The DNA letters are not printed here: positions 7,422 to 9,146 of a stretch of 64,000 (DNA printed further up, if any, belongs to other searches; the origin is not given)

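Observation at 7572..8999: Stand-alone ClpB-D2-type AAA+ ATPase fused to a C-terminal receiver domain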

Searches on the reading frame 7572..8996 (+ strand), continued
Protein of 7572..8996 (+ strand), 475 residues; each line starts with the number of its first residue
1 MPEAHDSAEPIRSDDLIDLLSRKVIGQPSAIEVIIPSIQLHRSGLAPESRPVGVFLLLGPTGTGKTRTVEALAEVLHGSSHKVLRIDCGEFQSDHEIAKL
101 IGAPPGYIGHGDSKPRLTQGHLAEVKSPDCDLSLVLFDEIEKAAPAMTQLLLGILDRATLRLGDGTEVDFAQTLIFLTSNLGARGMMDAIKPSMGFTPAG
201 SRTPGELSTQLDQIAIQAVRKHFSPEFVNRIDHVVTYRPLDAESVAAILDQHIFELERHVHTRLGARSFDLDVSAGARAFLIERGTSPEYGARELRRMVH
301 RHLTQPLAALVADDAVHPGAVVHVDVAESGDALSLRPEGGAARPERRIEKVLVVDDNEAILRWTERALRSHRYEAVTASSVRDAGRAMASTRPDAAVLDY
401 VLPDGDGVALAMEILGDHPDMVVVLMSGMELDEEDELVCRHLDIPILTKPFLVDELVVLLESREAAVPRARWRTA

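Call 53: search_protein_families(library=pfam, proteins=[P0122, P0126, P0133, P0148, P0149, P0166, P0168, P0177, P0212, P0233], max_evalue=0.001)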
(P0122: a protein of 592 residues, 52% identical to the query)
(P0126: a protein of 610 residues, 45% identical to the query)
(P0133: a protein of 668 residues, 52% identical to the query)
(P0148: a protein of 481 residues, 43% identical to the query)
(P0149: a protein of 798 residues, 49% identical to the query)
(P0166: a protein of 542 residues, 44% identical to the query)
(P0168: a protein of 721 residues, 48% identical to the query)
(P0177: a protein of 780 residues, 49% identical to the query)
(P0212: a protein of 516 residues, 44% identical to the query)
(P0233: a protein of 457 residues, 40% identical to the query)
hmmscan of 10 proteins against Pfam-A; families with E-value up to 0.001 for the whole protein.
P0122 (592 aa): 9 families
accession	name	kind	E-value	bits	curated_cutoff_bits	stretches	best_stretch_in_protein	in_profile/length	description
PF07724.20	AAA_2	-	3.3e-37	128.5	27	1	172-354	1-165/166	AAA domain (Cdc48 subfamily)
PF00072.30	Response_reg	-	1.6e-15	57.7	30.2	1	471-580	1-110/111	Response regulator receiver domain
PF10431.15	ClpB_D2-small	-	8.9e-13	48.5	21.9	1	361-444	1-80/81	C-terminal, D2-small domain, of ClpB protein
PF07728.20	AAA_5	-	1.2e-09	38.7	22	1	177-294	2-108/139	AAA domain (dynein-related subfamily)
PF00004.35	AAA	-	1.7e-07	32.1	21.2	1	178-273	2-88/131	ATPase family associated with various cellular activities (AAA)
PF00158.32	Sigma54_activat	-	8.1e-07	29.3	20.2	1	177-302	25-143/168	Sigma-54 interaction domain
PF13191.12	AAA_16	-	3.8e-06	27.9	32.6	1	169-217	20-64/167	AAA ATPase domain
PF13401.12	AAA_22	-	1.7e-05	25.6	27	1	175-265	6-96/130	AAA domain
PF00437.27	T2SSE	-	0.00069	18.8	24.9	0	172-217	140-186/370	Type II/IV secretion system protein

P0126 (610 aa): 10 families
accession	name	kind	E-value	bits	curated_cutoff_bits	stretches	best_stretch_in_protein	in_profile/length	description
PF07724.20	AAA_2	-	3.7e-33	115.3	27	1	194-377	2-165/166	AAA domain (Cdc48 subfamily)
PF13676.11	TIR_2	-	6.9e-22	78.6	28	1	7-125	1-122/122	TIR domain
PF10431.15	ClpB_D2-small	-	3.4e-10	40.3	21.9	1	384-459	1-73/81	C-terminal, D2-small domain, of ClpB protein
PF00072.30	Response_reg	-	1e-09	39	30.2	1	491-592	1-102/111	Response regulator receiver domain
PF00004.35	AAA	-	5.9e-08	33.7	21.2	1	199-304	2-98/131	ATPase family associated with various cellular activities (AAA)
PF07728.20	AAA_5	-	2.2e-07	31.4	22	1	198-312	2-104/139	AAA domain (dynein-related subfamily)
PF13401.12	AAA_22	-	2.8e-05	24.9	27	1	196-299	6-109/130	AAA domain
PF13191.12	AAA_16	-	5.6e-05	24.1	32.6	1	192-234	22-63/167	AAA ATPase domain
PF00158.32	Sigma54_activat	-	0.00019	21.6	20.2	1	199-322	26-142/168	Sigma-54 interaction domain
PF00437.27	T2SSE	-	0.00098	18.3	24.9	0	193-238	140-186/370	Type II/IV secretion system protein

P0133 (668 aa): 4 families
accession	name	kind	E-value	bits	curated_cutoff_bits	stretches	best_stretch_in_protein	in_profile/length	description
PF07724.20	AAA_2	-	1.5e-33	116.6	27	1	394-561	16-165/166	AAA domain (Cdc48 subfamily)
PF10431.15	ClpB_D2-small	-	7.9e-16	58.3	21.9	1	568-652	1-81/81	C-terminal, D2-small domain, of ClpB protein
PF14528.11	LAGLIDADG_3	-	1.3e-07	32.2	22.5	1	266-309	2-47/82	LAGLIDADG-like domain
PF05204.19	Hom_end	-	0.00052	20.5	21.1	0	264-316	11-64/110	Homing endonuclease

P0148 (481 aa): 7 families
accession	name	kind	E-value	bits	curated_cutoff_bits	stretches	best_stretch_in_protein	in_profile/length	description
PF07724.20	AAA_2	-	3.6e-34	118.7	27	1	177-360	1-165/166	AAA domain (Cdc48 subfamily)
PF10431.15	ClpB_D2-small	-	4.7e-16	59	21.9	1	367-451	1-81/81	C-terminal, D2-small domain, of ClpB protein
PF00004.35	AAA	-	9.1e-07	29.8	21.2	1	182-273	1-72/131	ATPase family associated with various cellular activities (AAA)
PF07728.20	AAA_5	-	5.1e-06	27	22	1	181-307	1-122/139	AAA domain (dynein-related subfamily)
PF13401.12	AAA_22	-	2.4e-05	25.1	27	1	180-283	6-109/130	AAA domain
PF13191.12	AAA_16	-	5.5e-05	24.1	32.6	1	152-255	3-97/167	AAA ATPase domain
PF00158.32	Sigma54_activat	-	0.00031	20.9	20.2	1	180-306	23-142/168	Sigma-54 interaction domain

P0149 (798 aa): 8 families
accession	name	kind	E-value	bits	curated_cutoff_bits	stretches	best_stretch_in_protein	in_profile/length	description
PF07724.20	AAA_2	-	3.5e-27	95.9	27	2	561-688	55-165/166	AAA domain (Cdc48 subfamily)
PF10431.15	ClpB_D2-small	-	1.2e-13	51.4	21.9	1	695-771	1-73/81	C-terminal, D2-small domain, of ClpB protein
PF05203.21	Hom_end_hint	-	2.1e-11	44.7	32.1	1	160-197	1-38/228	Hom_end-associated Hint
PF14528.11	LAGLIDADG_3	-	6e-11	42.9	22.5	1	418-493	5-80/82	LAGLIDADG-like domain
PF01079.26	Hint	-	6.4e-07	29.6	29.7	1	155-288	8-132/213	Hint module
PF07728.20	AAA_5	-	1.9e-06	28.3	22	0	112-140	2-30/139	AAA domain (dynein-related subfamily)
PF13403.11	Hint_2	-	3.2e-05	24.8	28.4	1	160-205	2-46/147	Hint domain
PF06309.17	Torsin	-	0.00099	19.7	27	0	72-135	18-79/127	Torsin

P0166 (542 aa): 6 families
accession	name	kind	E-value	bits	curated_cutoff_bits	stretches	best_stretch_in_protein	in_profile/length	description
PF07724.20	AAA_2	-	1.8e-32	113.1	27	1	214-396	1-165/166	AAA domain (Cdc48 subfamily)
PF10431.15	ClpB_D2-small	-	3.7e-18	65.8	21.9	1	403-484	1-78/81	C-terminal, D2-small domain, of ClpB protein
PF00004.35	AAA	-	2.1e-06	28.6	21.2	1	220-334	2-99/131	ATPase family associated with various cellular activities (AAA)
PF13401.12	AAA_22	-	4.4e-06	27.5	27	1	216-319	5-108/130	AAA domain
PF07728.20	AAA_5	-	1.4e-05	25.5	22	1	218-349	1-130/139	AAA domain (dynein-related subfamily)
PF13191.12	AAA_16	-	0.00088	20.2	32.6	0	188-255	2-63/167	AAA ATPase domain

P0168 (721 aa): 9 families
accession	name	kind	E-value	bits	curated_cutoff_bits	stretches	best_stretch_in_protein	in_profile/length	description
PF07724.20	AAA_2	-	2.1e-28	99.9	27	2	494-620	54-165/166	AAA domain (Cdc48 subfamily)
PF10431.15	ClpB_D2-small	-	3.2e-11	43.5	21.9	1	627-696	1-66/81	C-terminal, D2-small domain, of ClpB protein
PF14528.11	LAGLIDADG_3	-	1.9e-09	38.1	22.5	1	353-426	4-79/82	LAGLIDADG-like domain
PF14890.11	Intein_splicing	-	2.4e-08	34.4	35.8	1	183-493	74-155/155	Intein splicing domain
PF07728.20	AAA_5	-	1.4e-06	28.8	22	0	45-77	1-31/139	AAA domain (dynein-related subfamily)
PF05203.21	Hom_end_hint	-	6.9e-06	26.6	32.1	1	94-132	1-39/228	Hom_end-associated Hint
PF13191.12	AAA_16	-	0.00016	22.6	32.6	1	40-82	22-63/167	AAA ATPase domain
PF00004.35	AAA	-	0.00023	22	21.2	0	47-91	2-46/131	ATPase family associated with various cellular activities (AAA)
PF25199.1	nSTAND_NTPase5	-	0.0004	20.7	34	0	43-90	41-89/145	Novel STAND NTPase 5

P0177 (780 aa): 13 families
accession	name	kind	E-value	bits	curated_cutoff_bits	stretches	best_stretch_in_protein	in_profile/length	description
PF07724.20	AAA_2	-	3.8e-32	112.1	27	2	543-672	54-165/166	AAA domain (Cdc48 subfamily)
PF10431.15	ClpB_D2-small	-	1.8e-14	53.9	21.9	1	679-757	1-75/81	C-terminal, D2-small domain, of ClpB protein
PF07728.20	AAA_5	-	3.3e-08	34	22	0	571-621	66-123/139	AAA domain (dynein-related subfamily)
PF05203.21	Hom_end_hint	-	7.3e-08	33.1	32.1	1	147-185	1-39/228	Hom_end-associated Hint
PF14890.11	Intein_splicing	-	2.2e-07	31.2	35.8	1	214-542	49-155/155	Intein splicing domain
PF14528.11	LAGLIDADG_3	-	5.5e-07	30.2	22.5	1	404-477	4-79/82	LAGLIDADG-like domain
PF13401.12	AAA_22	-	9.8e-07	29.6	27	0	96-142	5-51/130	AAA domain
PF00158.32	Sigma54_activat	-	9.4e-06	25.8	20.2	0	98-145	24-71/168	Sigma-54 interaction domain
PF00004.35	AAA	-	1.8e-05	25.6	21.2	0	100-137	2-36/131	ATPase family associated with various cellular activities (AAA)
PF13403.11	Hint_2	-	2e-05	25.4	28.4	1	147-211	2-63/147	Hint domain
PF13191.12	AAA_16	-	3.7e-05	24.7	32.6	0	70-135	4-63/167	AAA ATPase domain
PF20030.5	bpMoxR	-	0.00018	21.1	27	0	97-127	32-62/205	MoxR domain in the MoxR-vWA-beta-propeller ternary systems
PF01079.26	Hint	-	0.00041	20.4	29.7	1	137-185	4-50/213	Hint module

P0212 (516 aa): 3 families
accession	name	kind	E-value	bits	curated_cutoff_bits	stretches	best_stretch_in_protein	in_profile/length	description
PF07724.20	AAA_2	-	1.2e-29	104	27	1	237-412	1-165/166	AAA domain (Cdc48 subfamily)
PF10431.15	ClpB_D2-small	-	1.8e-16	60.3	21.9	1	419-499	1-79/81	C-terminal, D2-small domain, of ClpB protein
PF13181.12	TPR_8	-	0.00049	20.5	25.7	0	71-100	1-30/34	Tetratricopeptide repeat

P0233 (457 aa): 6 families
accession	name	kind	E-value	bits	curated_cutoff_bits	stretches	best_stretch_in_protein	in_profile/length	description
PF07724.20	AAA_2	-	1.5e-34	119.9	27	1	171-350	2-164/166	AAA domain (Cdc48 subfamily)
PF10431.15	ClpB_D2-small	-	1.9e-16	60.3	21.9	1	358-442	1-80/81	C-terminal, D2-small domain, of ClpB protein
PF00158.32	Sigma54_activat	-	1.7e-05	25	20.2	1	173-300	23-143/168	Sigma-54 interaction domain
PF00004.35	AAA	-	6.6e-05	23.8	21.2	1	175-300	1-109/131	ATPase family associated with various cellular activities (AAA)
PF07728.20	AAA_5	-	0.00014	22.3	22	0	253-301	68-123/139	AAA domain (dynein-related subfamily)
PF13401.12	AAA_22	-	0.00036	21.3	27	0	175-276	8-109/130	AAA domain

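Call 55: search_protein_families(library=padloc, proteins=[window:7572-8996:+, P0126, P0132, P0121], max_evalue=0.001)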
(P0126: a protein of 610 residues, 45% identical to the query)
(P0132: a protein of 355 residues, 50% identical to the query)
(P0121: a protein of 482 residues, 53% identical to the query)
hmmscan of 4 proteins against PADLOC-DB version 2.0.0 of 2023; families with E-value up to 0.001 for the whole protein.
window:7572-8996:+ (475 aa): 6 families
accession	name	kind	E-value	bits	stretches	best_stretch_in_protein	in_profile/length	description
PDLC04606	PDC-M37B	-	4e-19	67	1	15-193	137-306/390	-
PDLC04605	PDC-M37B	-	1.2e-13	49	1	56-192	308-435/518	-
PDLC03838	DolB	-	2.6e-12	44.7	1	18-183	135-280/375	-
PDLC01994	RtcR_PspF1--CARF_AAA_HTH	-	2.9e-05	21.3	1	56-167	185-287/468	-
PDLC00405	SduA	-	0.00041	17.9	1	345-409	3-67/323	DUF4263 domain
PDLC04140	mad8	-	0.0005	17.7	1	55-90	30-67/314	mads_8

P0126 (610 aa): 10 families
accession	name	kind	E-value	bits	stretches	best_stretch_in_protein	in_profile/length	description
PDLC04606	PDC-M37B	-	5.2e-18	63.4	1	198-337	177-307/390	-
PDLC04605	PDC-M37B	-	2.1e-13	48.2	1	199-337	308-437/518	-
PDLC03838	DolB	-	3.8e-10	37.6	1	164-332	138-286/375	-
PDLC03957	bSEFIR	-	1.2e-09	36.5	1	1-66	35-103/412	-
PDLC02012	SAVED5--SAVED_TIR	-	1.6e-07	28.8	1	6-80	15-89/404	-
PDLC02421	Aga_TIR-PNTD1-PNTD2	-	1.7e-05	22.1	1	6-113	5-119/430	Class I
PDLC05062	PDC-S66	-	9.1e-05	20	1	6-66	150-211/282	-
PDLC00420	ThsB1|ThsB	-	9.9e-05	19.6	1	5-134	2-140/319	TIR-like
PDLC01994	RtcR_PspF1--CARF_AAA_HTH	-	0.00051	17.2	1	199-337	185-313/468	-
PDLC00434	ThsB1|ThsB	-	0.00088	16.5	0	5-77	139-212/396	TIR-like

P0132 (355 aa): 5 families
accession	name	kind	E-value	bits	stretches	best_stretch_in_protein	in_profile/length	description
PDLC04606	PDC-M37B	-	1.5e-20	71.7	1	22-200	138-307/390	-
PDLC04605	PDC-M37B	-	4e-17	60.5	1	56-200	302-437/518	-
PDLC03838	DolB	-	3.8e-13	47.4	1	21-191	132-282/375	-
PDLC01994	RtcR_PspF1--CARF_AAA_HTH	-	9.2e-07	26.3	1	60-198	183-311/468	-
PDLC04140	mad8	-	0.00024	18.8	1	61-109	30-76/314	mads_8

P0121 (482 aa): 4 families
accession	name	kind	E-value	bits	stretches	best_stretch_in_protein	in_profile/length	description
PDLC04606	PDC-M37B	-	3.7e-22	77.1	1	22-202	135-306/390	-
PDLC04605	PDC-M37B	-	8.1e-15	52.8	1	65-203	308-437/518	-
PDLC03838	DolB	-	1.5e-13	48.7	1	23-198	131-286/375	-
PDLC01994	RtcR_PspF1--CARF_AAA_HTH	-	9.1e-07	26.3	1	65-203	185-313/468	-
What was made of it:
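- On Known anti-phage defence systems (PADLOC): Only partial AAA-region hits were found (PDC-M37B 67 bits, DolB 45 bits; call 55).
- PADLOC gives only weak, generic AAA-region hits (67 bits or less, partial; call 55).
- Tried and rejected: PADLOC gives only weak, partial AAA-region hits (call 55).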

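Call 56: find_encoding_contigs(protein=P0126, flank=8000, max_places=2)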
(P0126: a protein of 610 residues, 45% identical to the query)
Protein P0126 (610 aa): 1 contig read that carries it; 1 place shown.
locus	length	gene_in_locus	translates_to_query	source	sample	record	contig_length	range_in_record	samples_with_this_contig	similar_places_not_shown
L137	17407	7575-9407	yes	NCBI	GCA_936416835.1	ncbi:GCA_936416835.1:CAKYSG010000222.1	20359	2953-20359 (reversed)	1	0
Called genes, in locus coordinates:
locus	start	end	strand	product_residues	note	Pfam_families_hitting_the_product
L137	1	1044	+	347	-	?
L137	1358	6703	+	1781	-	PF08309:LVIVD, PF09826:Beta_propel (faint), PF08309:LVIVD, PF13229:Beta_helix (faint), PF19190:BACON_2 (weak)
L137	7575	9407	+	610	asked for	PF13191:AAA_16 (faint), PF13676:TIR_2, PF00004:AAA (weak), PF07724:AAA_2, PF07728:AAA_5 (weak), PF10431:ClpB_D2-small, PF00072:Response_reg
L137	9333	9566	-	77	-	-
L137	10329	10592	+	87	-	-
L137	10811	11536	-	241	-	-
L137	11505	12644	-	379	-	PF00400:WD40, PF23381:Beta-prop_IFT122_1st, PF24805:EIF3I (weak), PF24814:WD40_Prp19, PF25168:Beta-prop_WDR36-Utp21_2nd (weak), PF25173:Beta-prop_WDR3_1st, PF25174:Beta-prop_THOC3, PF25175:Beta-prop_WDR5, +1 more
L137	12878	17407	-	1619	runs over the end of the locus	PF13271:DUF4062, PF13191:AAA_16, PF20703:nSTAND1, PF00400:WD40, PF23381:Beta-prop_IFT122_1st, PF24105:Beta-prop_CAF1B_HIR1, PF24807:WD40_CDC20-Fz, PF24814:WD40_Prp19, +65 more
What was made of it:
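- One REC-bearing relative has an N-terminal TIR domain and lies near an nSTAND1-WD40 giant gene (calls 53, 56).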

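Call 61: find_encoding_contigs(protein=P0170, flank=8000, max_places=2)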
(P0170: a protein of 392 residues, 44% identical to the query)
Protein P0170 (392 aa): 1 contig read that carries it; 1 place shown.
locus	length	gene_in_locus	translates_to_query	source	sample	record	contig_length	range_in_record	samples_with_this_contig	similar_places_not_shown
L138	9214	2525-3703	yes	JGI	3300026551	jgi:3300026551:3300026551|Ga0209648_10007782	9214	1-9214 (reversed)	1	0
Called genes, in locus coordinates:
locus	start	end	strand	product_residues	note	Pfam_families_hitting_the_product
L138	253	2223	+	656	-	PF01590:GAF (weak), PF13188:PAS_8 (faint), PF13426:PAS_9 (faint), PF00989:PAS (weak), PF08448:PAS_4 (weak), PF08447:PAS_3 (weak), PF02518:HATPase_c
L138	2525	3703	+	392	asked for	PF13191:AAA_16 (weak), PF00004:AAA (weak), PF07724:AAA_2, PF07728:AAA_5 (faint), PF13401:AAA_22, PF10431:ClpB_D2-small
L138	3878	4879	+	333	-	PF00092:VWA, PF13519:VWA_2, PF25106:VWA_4 (weak)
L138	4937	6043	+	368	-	PF00756:Esterase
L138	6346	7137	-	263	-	-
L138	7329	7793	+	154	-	PF09721:Exosortase_EpsH (weak)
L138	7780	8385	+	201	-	PF28117:XrtH_assoc (weak)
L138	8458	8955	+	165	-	PF02915:Rubrerythrin, PF21349:RUBY_RBDX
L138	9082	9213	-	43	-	?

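Call 62: find_encoding_contigs(protein=P0180, flank=8000, max_places=2)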
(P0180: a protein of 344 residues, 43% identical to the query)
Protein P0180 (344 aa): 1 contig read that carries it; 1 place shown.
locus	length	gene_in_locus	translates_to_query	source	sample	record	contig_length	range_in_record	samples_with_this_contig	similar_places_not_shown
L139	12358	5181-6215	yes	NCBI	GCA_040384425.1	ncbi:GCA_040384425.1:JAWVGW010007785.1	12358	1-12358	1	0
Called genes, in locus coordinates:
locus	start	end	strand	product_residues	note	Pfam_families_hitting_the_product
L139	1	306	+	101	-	?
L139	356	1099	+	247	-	-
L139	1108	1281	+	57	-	-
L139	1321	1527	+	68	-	-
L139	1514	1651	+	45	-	-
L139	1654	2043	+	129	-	-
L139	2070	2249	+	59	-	-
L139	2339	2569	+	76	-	-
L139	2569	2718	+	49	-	-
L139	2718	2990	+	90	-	-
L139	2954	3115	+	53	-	-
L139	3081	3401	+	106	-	-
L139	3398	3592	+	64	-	-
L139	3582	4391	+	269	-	PF00294:PfkB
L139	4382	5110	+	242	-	-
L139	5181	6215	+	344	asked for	PF00158:Sigma54_activat (weak), PF13191:AAA_16 (weak), PF20030:bpMoxR (faint), PF00004:AAA, PF07724:AAA_2, PF07728:AAA_5, PF13401:AAA_22 (weak), PF10431:ClpB_D2-small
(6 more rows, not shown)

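Call 65: list_cluster_members(proteins=[P0003, P0004, P0011, P0030, P0053, P0065, P0087, P0089, P0092, P0112])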
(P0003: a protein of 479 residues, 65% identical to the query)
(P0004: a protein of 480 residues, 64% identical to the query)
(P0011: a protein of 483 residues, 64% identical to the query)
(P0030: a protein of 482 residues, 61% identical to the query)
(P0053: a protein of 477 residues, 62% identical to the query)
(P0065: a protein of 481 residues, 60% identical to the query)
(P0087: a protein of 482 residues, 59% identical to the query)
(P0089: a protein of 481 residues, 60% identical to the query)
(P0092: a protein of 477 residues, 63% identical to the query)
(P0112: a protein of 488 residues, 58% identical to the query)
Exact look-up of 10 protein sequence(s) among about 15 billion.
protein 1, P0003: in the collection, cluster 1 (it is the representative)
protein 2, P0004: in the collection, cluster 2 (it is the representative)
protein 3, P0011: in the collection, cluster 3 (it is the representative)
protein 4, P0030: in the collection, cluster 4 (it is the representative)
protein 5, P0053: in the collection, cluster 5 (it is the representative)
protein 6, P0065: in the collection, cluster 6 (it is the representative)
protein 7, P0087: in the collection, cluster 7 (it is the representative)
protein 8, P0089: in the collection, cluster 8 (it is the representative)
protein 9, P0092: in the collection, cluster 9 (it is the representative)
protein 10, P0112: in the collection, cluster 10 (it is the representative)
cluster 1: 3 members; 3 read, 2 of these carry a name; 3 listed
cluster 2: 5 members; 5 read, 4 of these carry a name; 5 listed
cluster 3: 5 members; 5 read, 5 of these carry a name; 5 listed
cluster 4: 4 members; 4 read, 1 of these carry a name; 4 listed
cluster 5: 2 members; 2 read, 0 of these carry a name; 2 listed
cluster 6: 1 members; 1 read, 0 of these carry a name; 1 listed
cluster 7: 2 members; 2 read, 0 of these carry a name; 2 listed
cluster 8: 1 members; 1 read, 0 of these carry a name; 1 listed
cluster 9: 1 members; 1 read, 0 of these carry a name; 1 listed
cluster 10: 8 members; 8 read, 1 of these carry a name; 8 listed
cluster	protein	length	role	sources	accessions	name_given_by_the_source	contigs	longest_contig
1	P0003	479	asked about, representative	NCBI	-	-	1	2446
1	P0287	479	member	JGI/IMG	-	CheY-like chemotaxis protein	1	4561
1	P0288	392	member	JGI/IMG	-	CheY-like chemotaxis protein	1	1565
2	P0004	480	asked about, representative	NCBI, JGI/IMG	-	CheY-like chemotaxis protein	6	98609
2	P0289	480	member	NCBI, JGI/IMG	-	CheY-like chemotaxis protein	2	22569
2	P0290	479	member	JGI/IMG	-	CheY-like chemotaxis protein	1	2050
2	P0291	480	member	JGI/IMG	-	ATP-dependent Clp protease ATP-binding subunit ClpA/ActR/RegA family two-component ...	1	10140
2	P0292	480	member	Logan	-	-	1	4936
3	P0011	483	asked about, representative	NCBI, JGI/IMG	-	CheY-like chemotaxis protein/DNA polymerase III delta prime subunit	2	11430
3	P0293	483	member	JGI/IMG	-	CheY-like chemotaxis protein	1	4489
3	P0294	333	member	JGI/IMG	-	CheY-like chemotaxis protein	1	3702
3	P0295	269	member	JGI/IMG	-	CheY-like chemotaxis protein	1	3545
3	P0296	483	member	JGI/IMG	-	CheY-like chemotaxis protein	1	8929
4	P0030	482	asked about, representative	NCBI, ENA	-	-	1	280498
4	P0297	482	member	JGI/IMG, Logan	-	ATP-dependent Clp protease ATP-binding subunit ClpA/CheY-like chemotaxis protein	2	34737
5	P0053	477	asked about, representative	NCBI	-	-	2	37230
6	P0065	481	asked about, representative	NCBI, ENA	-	-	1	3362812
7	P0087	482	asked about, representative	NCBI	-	-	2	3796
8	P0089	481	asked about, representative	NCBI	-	-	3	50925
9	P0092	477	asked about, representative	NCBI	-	-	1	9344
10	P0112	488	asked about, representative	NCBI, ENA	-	-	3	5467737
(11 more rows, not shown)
